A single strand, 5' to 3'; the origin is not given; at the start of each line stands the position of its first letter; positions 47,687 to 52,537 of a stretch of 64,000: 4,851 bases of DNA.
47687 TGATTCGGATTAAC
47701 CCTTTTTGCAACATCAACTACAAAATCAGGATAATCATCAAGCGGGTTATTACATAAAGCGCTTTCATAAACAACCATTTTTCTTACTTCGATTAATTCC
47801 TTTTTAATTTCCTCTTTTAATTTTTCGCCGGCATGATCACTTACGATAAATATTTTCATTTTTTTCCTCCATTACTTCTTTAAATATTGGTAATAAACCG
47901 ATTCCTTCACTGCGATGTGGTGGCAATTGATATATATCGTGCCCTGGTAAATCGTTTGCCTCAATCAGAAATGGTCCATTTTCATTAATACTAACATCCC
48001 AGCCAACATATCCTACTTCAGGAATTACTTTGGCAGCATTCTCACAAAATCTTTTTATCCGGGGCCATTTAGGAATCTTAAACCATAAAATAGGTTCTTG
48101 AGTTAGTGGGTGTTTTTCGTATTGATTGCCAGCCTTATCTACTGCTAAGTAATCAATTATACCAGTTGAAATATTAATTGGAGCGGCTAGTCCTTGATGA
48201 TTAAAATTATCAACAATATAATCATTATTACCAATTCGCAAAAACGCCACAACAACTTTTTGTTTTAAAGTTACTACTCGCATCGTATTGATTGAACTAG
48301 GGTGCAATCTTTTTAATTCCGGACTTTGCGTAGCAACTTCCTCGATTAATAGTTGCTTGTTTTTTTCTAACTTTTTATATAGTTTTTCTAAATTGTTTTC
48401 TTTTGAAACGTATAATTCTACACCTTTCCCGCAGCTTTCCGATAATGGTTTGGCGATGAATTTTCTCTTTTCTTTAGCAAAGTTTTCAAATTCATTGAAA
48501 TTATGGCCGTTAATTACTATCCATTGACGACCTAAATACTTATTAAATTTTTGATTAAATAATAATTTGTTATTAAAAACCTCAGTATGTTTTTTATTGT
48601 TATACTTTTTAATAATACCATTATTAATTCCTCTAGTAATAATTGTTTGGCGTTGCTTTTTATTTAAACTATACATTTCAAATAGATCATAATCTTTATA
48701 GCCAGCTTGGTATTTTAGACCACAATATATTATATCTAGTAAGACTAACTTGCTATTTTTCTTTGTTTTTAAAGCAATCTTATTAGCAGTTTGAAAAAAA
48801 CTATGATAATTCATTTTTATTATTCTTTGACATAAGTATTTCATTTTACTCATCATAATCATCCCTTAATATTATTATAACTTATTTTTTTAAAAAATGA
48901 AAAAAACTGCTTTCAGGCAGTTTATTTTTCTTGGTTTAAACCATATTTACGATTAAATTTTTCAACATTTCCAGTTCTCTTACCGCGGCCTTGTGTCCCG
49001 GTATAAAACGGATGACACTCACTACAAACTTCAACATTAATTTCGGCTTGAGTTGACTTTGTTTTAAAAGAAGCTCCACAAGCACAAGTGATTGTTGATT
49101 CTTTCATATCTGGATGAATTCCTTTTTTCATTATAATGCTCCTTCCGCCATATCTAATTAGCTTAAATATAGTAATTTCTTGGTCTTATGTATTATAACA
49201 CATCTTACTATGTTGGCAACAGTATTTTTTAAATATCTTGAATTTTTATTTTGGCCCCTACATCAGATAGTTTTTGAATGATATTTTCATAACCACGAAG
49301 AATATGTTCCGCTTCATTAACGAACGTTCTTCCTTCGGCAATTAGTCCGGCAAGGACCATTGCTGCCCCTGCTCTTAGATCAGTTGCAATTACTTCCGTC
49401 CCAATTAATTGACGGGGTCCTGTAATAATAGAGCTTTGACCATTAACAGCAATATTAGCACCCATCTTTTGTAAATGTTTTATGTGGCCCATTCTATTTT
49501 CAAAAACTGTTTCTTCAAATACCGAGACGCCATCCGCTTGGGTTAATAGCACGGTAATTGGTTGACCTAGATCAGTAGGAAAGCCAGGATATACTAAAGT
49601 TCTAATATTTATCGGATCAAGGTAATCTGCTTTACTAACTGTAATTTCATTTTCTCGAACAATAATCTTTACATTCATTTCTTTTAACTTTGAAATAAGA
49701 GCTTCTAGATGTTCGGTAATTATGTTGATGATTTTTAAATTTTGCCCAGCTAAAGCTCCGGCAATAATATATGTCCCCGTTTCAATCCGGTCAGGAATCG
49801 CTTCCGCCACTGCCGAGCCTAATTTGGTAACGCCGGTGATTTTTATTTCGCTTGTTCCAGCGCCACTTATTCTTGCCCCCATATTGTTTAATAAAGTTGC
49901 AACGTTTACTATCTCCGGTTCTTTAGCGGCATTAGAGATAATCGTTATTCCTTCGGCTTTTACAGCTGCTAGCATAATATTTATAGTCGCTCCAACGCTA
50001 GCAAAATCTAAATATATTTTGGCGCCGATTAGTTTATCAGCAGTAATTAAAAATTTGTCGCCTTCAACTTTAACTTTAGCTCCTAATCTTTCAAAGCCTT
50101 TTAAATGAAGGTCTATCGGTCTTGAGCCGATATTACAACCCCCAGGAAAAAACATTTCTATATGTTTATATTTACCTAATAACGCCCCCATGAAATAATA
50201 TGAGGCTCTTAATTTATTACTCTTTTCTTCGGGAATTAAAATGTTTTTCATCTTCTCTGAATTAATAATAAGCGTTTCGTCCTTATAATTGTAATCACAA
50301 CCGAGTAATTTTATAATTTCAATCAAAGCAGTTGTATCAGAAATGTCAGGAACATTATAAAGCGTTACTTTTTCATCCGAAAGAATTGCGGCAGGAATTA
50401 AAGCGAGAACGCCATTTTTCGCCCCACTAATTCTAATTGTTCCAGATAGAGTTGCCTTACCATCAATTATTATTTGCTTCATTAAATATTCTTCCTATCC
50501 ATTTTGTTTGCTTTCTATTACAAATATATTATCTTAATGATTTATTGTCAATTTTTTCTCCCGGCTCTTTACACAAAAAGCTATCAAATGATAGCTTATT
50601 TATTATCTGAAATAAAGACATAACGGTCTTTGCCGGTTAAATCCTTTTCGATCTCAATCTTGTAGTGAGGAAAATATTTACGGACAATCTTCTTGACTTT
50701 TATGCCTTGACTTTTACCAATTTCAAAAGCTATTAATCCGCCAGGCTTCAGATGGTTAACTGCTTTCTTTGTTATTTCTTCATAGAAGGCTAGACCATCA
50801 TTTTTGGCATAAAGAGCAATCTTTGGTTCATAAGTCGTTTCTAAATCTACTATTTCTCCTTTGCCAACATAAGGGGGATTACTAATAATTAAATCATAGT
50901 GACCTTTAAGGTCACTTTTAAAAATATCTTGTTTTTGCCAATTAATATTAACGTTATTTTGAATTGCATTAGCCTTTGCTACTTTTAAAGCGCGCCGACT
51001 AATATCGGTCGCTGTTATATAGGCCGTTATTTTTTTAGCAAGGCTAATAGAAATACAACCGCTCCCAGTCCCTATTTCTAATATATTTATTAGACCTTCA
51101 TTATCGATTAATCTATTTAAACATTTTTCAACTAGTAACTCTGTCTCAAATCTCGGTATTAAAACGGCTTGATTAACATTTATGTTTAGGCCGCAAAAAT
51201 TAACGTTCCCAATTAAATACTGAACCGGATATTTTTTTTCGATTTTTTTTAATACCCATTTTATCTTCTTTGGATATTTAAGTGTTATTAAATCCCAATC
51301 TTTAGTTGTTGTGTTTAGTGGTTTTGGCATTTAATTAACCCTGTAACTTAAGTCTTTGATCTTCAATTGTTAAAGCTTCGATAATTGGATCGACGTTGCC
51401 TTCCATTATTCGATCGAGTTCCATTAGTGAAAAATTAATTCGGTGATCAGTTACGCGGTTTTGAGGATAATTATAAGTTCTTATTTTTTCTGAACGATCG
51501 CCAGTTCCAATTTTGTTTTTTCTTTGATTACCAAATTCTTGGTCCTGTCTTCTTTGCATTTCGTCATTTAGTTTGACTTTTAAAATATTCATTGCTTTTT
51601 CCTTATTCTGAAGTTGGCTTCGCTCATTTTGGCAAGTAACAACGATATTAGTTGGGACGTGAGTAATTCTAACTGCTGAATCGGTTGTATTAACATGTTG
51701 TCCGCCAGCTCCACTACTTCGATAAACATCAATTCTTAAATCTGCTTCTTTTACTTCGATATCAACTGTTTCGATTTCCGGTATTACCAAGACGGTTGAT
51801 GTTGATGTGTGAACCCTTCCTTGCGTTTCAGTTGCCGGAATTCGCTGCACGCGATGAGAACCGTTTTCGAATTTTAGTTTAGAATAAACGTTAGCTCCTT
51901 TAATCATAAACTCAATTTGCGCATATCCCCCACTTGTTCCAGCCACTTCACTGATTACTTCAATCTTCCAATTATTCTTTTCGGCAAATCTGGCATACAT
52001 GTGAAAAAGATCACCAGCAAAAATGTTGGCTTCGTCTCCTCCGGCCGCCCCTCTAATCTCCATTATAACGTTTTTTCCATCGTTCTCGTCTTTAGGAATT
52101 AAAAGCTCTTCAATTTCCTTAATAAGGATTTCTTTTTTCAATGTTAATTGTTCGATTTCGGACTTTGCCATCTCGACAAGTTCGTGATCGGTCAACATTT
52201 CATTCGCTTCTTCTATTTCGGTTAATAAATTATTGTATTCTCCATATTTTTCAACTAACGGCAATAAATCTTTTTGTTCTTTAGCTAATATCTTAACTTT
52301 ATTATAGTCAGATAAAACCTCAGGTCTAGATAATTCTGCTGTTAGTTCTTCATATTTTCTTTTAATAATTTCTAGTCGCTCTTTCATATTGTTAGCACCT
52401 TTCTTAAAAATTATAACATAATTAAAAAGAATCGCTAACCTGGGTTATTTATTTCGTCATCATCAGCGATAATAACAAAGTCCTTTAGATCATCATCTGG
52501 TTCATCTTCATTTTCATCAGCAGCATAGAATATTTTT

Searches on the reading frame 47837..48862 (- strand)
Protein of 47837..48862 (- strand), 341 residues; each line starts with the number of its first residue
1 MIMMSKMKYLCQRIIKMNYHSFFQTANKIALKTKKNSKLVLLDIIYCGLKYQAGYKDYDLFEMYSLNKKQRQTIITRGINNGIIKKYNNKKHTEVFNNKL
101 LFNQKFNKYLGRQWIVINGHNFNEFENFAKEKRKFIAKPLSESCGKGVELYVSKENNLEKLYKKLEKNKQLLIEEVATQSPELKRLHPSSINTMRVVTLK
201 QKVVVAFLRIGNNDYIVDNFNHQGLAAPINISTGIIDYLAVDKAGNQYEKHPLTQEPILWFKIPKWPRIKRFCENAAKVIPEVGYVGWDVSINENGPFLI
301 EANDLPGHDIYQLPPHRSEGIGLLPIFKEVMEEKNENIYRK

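Call 74: search_protein_families(library=pfam, proteins=[window:47837-48862:-], max_evalue=0.001)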
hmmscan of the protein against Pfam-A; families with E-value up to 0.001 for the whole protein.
window:47837-48862:- (341 aa): 2 families
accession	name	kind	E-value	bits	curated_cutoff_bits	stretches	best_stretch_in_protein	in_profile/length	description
PF14397.11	ATPgrasp_ST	-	8.3e-49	166.7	31.4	1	82-330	5-276/278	Sugar-transfer associated ATP-grasp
PF02955.21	GSH-S_ATP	-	7.2e-05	22.7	23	1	101-171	3-70/175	Prokaryotic glutathione synthetase, ATP-grasp domain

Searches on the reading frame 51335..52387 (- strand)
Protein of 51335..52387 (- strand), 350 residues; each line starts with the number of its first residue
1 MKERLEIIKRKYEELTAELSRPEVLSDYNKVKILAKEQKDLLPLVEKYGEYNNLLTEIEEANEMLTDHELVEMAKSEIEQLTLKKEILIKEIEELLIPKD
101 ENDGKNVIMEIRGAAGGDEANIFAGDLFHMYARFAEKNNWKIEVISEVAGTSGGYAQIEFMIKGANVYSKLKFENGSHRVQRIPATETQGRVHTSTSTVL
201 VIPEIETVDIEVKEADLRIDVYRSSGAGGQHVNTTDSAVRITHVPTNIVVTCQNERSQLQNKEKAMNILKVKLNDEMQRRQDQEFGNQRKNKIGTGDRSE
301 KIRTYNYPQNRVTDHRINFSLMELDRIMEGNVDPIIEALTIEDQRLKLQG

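Call 74: search_protein_families(library=pfam, proteins=[window:51335-52387:-], max_evalue=0.001)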
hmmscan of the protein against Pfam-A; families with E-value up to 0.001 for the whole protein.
window:51335-52387:- (350 aa): 2 families
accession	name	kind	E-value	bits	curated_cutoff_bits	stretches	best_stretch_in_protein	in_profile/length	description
PF03462.23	PCRF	-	7.1e-69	231.9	24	1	8-199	1-194/194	PCRF domain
PF00472.26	RF-1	-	3.1e-43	146.9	35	1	207-316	2-116/116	RF-1 domain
